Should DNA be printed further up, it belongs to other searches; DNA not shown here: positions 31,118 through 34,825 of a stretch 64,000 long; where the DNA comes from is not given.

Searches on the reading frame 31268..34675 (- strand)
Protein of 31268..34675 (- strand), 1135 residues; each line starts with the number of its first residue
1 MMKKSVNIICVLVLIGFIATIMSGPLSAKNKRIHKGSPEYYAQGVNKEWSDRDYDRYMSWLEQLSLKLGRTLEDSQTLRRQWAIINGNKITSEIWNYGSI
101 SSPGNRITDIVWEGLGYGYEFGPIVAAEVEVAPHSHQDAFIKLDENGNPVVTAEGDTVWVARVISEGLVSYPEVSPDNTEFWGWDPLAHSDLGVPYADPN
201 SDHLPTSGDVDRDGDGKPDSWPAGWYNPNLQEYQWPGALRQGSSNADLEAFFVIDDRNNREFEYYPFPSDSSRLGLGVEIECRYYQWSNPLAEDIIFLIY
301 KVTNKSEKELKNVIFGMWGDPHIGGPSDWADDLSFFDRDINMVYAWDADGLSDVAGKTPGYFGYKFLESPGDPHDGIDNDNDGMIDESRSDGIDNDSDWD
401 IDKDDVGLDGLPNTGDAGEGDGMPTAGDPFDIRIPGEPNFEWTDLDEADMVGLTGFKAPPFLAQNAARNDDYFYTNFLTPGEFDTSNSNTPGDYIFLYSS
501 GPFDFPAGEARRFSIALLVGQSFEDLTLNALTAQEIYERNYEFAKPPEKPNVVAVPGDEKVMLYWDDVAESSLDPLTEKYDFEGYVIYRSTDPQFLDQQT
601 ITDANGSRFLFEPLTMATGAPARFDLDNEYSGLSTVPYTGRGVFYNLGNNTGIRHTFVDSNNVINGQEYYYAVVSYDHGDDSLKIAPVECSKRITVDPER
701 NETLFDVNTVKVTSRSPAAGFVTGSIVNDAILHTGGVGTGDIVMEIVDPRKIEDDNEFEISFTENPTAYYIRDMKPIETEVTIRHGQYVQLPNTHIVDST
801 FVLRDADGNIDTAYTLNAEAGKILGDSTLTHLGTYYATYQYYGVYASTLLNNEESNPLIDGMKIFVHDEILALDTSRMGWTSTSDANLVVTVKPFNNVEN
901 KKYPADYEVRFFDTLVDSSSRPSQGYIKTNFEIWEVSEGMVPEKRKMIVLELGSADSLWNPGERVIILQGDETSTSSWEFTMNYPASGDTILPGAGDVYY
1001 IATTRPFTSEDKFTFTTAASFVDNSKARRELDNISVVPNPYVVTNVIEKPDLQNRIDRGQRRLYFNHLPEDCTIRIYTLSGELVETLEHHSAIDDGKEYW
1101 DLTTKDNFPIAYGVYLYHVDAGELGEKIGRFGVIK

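Call 3: search_protein_families(library=pfam, proteins=[window:31268-34675:-])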
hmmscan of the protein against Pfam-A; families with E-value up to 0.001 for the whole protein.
window:31268-34675:- (1135 aa): 0 families

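Call 4: search_protein_families(library=ncbifam, proteins=[window:31268-34675:-])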
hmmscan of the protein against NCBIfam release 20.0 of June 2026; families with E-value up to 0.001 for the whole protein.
window:31268-34675:- (1135 aa): 0 families

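Call 33: search_protein_families(library=pfam, proteins=[window:31268-34675:-], max_evalue=0.1)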
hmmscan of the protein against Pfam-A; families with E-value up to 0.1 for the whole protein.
window:31268-34675:- (1135 aa): 0 families

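Call 74: find_related_loci(query=A4, collection=metagenome_contigs, flank=10000)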
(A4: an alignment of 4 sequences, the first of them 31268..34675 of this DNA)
Query A4 (1135 aa) in metagenome_contigs; peptide patterns used: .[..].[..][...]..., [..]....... (x = any residue, [..] = any of these).
592 stretches matched a pattern; 349 encode a relative of the query (tblastn E <= 1e-3); the best 80 are kept; 80 distinct loci.
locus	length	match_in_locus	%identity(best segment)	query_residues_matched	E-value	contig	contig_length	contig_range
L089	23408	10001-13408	76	2-1135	0e+0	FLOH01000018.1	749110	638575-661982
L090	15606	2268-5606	67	22-1135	0e+0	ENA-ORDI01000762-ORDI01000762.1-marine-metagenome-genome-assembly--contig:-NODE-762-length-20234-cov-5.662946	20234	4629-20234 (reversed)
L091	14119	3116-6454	67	22-1135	0e+0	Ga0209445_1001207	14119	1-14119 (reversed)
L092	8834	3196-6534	66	22-1135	0e+0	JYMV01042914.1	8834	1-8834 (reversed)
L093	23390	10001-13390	65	1-1135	0e+0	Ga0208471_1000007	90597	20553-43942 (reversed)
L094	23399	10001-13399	66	1-1135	0e+0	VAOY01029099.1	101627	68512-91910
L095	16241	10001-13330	66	25-1135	0e+0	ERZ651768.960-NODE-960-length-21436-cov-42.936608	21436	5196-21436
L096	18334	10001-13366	65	28-1135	0e+0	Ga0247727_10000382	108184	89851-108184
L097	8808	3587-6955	64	29-1135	0e+0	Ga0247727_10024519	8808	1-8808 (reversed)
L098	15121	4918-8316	62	7-1135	0e+0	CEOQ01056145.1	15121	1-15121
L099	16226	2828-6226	62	7-1135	0e+0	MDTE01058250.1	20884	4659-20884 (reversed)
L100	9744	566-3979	61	3-1135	0e+0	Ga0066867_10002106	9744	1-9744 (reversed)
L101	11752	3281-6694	61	3-1135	0e+0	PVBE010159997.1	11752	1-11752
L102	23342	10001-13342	62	34-1135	0e+0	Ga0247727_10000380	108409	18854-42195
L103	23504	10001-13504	61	1-1135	0e+0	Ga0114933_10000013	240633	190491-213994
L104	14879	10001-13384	62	8-1135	0e+0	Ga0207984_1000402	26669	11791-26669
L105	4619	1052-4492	60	2-1135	0e+0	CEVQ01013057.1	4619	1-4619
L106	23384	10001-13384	62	8-1135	0e+0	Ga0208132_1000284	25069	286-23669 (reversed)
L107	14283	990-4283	61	26-1135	0e+0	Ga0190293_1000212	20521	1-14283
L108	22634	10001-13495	59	6-1135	0e+0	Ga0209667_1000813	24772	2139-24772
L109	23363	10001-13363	60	2-1135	0e+0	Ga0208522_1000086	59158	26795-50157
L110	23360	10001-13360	61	17-1135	0e+0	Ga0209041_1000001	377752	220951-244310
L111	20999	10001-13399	60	3-1135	0e+0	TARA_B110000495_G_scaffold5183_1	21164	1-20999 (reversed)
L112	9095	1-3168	63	73-1135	0e+0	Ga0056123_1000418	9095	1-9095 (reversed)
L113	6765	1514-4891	60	1-1135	0e+0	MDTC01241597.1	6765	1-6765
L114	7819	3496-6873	59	1-1135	0e+0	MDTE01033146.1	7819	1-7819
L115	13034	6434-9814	59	3-1135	0e+0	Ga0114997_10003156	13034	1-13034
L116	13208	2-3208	62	64-1135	0e+0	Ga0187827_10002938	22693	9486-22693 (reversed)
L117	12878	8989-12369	59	3-1135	0e+0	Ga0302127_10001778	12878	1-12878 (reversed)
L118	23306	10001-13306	60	35-1135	0e+0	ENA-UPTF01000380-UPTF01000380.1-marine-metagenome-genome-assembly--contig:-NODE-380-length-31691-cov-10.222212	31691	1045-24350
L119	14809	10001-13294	60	39-1135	0e+0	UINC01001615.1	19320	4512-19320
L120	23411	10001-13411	59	1-1135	0e+0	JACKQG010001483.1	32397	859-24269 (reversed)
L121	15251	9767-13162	59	2-1135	0e+0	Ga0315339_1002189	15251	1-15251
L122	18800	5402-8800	59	2-1135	0e+0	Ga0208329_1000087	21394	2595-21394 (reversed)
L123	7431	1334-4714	59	1-1135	0e+0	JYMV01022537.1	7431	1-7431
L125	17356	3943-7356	60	3-1135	0e+0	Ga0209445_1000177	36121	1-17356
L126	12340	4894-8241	59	6-1135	0e+0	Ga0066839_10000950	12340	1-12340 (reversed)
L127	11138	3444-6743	60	26-1135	0e+0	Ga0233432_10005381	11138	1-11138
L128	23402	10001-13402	59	1-1135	0e+0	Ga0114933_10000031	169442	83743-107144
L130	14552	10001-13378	58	1-1135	0e+0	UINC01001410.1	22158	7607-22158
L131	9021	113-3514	58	1-1135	0e+0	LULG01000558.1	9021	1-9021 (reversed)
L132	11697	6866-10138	60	41-1135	0e+0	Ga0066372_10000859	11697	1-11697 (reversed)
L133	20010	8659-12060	58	1-1135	0e+0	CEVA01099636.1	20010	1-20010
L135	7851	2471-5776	60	35-1135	0e+0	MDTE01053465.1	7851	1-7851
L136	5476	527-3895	59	7-1135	0e+0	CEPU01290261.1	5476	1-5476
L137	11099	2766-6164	58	2-1135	0e+0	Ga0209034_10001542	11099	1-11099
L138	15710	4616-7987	58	17-1135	0e+0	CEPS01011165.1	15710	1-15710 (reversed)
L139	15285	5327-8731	58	6-1135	0e+0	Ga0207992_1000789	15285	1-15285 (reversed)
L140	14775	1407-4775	58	1-1135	0e+0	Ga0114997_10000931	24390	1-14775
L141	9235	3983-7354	58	1-1135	0e+0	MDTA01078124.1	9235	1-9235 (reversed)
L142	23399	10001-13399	58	2-1135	0e+0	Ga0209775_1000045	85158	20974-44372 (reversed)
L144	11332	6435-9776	59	28-1135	0e+0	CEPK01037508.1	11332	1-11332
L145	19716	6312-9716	58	6-1135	0e+0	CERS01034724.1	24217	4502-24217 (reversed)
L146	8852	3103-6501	58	1-1135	0e+0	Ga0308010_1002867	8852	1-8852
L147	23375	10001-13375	58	17-1135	0e+0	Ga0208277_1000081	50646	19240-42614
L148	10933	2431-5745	58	37-1135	0e+0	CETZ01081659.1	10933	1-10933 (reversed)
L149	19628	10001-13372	59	2-1135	0e+0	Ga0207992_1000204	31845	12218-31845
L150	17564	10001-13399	58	2-1135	0e+0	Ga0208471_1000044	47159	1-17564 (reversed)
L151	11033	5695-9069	58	17-1135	0e+0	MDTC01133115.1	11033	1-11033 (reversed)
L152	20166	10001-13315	58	37-1135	0e+0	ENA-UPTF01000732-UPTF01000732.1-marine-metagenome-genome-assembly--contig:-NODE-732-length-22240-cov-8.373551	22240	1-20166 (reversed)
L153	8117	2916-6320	57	1-1135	0e+0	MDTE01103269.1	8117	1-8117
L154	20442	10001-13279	59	39-1135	0e+0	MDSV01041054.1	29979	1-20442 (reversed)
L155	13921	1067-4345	59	39-1135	0e+0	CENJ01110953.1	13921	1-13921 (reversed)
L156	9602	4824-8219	57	6-1135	0e+0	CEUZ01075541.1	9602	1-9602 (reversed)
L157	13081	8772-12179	57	1-1135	0e+0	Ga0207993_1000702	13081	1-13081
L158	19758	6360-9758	58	2-1135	0e+0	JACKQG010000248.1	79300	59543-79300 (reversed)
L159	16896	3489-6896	57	1-1135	0e+0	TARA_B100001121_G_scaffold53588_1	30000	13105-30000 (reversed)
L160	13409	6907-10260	58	8-1135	0e+0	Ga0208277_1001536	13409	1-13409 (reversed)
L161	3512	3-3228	68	56-1135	0e+0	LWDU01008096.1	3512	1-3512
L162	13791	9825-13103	60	41-1135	0e+0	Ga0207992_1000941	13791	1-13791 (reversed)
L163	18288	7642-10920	60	41-1135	0e+0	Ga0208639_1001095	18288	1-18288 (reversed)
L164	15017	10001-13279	60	41-1135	0e+0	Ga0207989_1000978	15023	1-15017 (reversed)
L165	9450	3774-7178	56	6-1135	0e+0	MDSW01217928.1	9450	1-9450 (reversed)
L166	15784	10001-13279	60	41-1135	0e+0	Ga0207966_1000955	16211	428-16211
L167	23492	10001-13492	61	3-1135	0e+0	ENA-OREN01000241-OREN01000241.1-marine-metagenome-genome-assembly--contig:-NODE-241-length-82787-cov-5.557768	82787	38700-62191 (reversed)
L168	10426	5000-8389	56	2-1135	0e+0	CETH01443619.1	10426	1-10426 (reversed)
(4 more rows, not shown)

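Call 77: search_protein_families(library=pfam, proteins=[L140:5827-7122:+, L090:8645-11092:-, L166:6145-6798:-, L142:14411-15064:-, L122:10520-11155:+, L111:4134-5309:-, L133:18041-18889:-, L159:8771-11824:-, L138:13681-15663:-, L140:7132-7806:-], max_evalue=0.001)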
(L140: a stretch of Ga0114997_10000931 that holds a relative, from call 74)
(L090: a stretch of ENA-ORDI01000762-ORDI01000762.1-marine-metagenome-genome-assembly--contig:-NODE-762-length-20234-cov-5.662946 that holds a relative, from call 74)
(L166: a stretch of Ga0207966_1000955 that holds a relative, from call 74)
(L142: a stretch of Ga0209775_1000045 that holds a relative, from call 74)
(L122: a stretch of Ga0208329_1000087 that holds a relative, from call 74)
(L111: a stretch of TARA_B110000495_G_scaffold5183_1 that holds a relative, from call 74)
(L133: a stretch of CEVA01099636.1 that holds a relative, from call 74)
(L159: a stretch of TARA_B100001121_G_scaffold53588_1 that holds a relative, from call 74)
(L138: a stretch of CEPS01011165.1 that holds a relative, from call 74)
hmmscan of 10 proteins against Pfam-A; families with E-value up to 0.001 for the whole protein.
L140:5827-7122:+ (431 aa): 3 families
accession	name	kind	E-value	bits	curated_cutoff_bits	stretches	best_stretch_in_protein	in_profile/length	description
PF01510.30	Amidase_2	-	1.4e-15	58.2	26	1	183-314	6-131/131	N-acetylmuramoyl-L-alanine amidase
PF13860.13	FlgD_ig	-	1.3e-05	25.5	27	1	356-414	13-72/79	FlgD Ig-like domain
PF18962.6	Por_Secre_tail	-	2.5e-05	24.9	27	1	347-421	2-68/75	Secretion system C-terminal sorting domain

L090:8645-11092:- (815 aa): 4 families
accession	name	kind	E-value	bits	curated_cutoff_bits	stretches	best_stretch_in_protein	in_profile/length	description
PF00704.34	Glyco_hydro_18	-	1.1e-32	114.4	29.6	1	133-364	79-317/317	Glycosyl hydrolases family 18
PF18962.6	Por_Secre_tail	-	2.4e-09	37.8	27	1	730-813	1-75/75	Secretion system C-terminal sorting domain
PF03644.19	Glyco_hydro_85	-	4.3e-05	23.6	22.2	1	78-199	19-139/302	Glycosyl hydrolase family 85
PF13860.13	FlgD_ig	-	0.00016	22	27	1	739-802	12-75/79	FlgD Ig-like domain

L166:6145-6798:- (217 aa): 3 families
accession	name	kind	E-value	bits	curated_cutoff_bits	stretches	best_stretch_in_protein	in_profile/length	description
PF00117.34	GATase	-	3.5e-19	69.7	22.8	1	38-183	26-174/190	Glutamine amidotransferase class-I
PF07722.19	Peptidase_C26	-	4.6e-08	33.5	20.5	1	80-180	100-218/219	Peptidase C26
PF07685.20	GATase_3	-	0.00077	19.6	27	1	49-107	37-97/196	CobB/CobQ-like glutamine amidotransferase domain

L142:14411-15064:- (217 aa): 4 families
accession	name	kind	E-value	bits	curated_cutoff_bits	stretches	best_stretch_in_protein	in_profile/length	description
PF13419.12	HAD_2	-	7.2e-19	69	23.8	1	6-183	1-178/178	Haloacid dehalogenase-like hydrolase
PF00702.32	Hydrolase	-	9.7e-10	39.6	26.4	1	4-173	2-187/191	haloacid dehalogenase-like hydrolase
PF12710.13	HAD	-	2.6e-07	31.7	27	1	6-172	1-187/189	haloacid dehalogenase-like hydrolase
PF13242.12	Hydrolase_like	-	1.8e-06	28.2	22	1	151-205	15-73/75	HAD-hyrolase-like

L122:10520-11155:+ (211 aa): 1 family
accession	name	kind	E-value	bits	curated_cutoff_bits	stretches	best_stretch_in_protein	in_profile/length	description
PF00293.34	NUDIX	-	8.7e-14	52.1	21.1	1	49-144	4-102/134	NUDIX domain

L111:4134-5309:- (391 aa): 0 families

L133:18041-18889:- (282 aa): 3 families
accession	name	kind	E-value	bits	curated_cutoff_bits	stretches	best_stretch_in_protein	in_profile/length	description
PF13561.12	adh_short_C2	-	2e-53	181.9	27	1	19-251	6-234/236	Enoyl-(Acyl carrier protein) reductase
PF00106.31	adh_short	-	2.3e-45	154.9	26.6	1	10-196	1-187/195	short chain dehydrogenase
PF08659.16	KR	-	1.5e-11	44.9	22.6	1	11-128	2-123/180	KR domain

L159:8771-11824:- (1017 aa): 7 families
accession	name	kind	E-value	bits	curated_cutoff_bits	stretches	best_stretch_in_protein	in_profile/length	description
PF08757.17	CotH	-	4.1e-50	171.5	23.8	1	501-821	1-319/322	CotH kinase protein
PF13290.12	CHB_HEX_C_1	-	3.6e-17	62.5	22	1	363-427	3-67/67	Chitobiase/beta-hexosaminidase C-terminal domain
PF13287.12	Fn3_assoc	-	2.4e-16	60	23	1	372-430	1-59/59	Fn3 associated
PF00932.25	LTD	-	3.5e-11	43.9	34.3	1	17-117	7-74/109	Lamin Tail Domain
PF13860.13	FlgD_ig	-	4.8e-07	30.1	27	1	951-1006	22-77/79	FlgD Ig-like domain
PF18962.6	Por_Secre_tail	-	5.4e-07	30.2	27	1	934-1014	2-74/75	Secretion system C-terminal sorting domain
PF18998.6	Flg_new_2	-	1.3e-05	25.6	23.6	1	842-897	3-49/73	Divergent InlB B-repeat domain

L138:13681-15663:- (660 aa): 5 families
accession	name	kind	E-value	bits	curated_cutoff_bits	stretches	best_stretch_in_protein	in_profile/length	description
PF00150.24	Cellulase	-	5.1e-27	95.5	23.5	1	92-329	17-270/272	Cellulase (glycosyl hydrolase family 5)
PF18962.6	Por_Secre_tail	-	2.1e-11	44.4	27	1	577-658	1-75/75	Secretion system C-terminal sorting domain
PF03422.21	CBM_6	-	2.2e-10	41.3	28.9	1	450-545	8-104/125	Carbohydrate binding module (family 6)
PF18099.7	CBM_35_2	-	9.6e-08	32.5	23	1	449-559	1-110/112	Carbohydrate binding module (family 35)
PF13585.12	CHU_C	-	0.0002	21.8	27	1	582-650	14-75/86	CHU_C Type IX secretion signal domain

L140:7132-7806:- (224 aa): 1 family
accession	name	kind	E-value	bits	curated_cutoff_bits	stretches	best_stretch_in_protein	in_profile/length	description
PF13386.12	DsbD_2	-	2.4e-07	31.3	24.9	1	28-191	21-186/199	Cytochrome C biogenesis protein transmembrane region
